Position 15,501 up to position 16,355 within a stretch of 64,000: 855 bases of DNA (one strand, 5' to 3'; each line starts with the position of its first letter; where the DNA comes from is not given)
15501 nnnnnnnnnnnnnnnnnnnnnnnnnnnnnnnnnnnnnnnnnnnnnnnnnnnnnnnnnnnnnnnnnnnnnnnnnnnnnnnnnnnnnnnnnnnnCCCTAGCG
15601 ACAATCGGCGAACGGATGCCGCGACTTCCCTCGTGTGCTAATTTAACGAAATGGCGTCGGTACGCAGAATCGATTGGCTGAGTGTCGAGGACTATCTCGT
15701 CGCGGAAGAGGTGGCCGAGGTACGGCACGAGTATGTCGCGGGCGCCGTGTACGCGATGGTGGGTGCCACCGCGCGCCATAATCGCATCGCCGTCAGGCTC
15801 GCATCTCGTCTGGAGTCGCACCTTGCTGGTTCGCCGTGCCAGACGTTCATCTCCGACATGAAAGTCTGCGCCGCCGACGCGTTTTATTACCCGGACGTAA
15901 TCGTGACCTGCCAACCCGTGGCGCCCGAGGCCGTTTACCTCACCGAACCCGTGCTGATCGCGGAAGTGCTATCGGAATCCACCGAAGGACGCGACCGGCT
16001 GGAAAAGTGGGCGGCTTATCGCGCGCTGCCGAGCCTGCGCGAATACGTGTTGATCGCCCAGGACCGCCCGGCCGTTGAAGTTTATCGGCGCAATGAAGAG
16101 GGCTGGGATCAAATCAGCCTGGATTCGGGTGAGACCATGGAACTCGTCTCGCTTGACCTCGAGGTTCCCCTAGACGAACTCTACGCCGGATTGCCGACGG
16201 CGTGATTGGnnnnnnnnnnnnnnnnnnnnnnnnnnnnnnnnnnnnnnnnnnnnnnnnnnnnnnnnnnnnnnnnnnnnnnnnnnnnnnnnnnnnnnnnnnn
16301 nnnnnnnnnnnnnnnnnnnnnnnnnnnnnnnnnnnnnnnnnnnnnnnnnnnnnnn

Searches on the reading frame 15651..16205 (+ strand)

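Call 83: search_protein_families(library=padloc, proteins=[window:15651-16205:+], max_evalue=0.00001)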
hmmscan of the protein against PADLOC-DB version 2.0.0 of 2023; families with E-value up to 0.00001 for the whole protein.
window:15651-16205:+ (184 aa): 4 families
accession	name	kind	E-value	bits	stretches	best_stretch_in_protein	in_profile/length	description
PDLC04832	PDC-S03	-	1.6e-24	84.7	1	10-177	9-185/188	-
PDLC04834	PDC-S03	-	2.4e-23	80.8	1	8-154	7-156/184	-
PDLC04833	PDC-S03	-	2e-16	58.1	1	9-156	23-180/207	-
PDLC04835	PDC-S03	-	6.4e-06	23.9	1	9-126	8-136/207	-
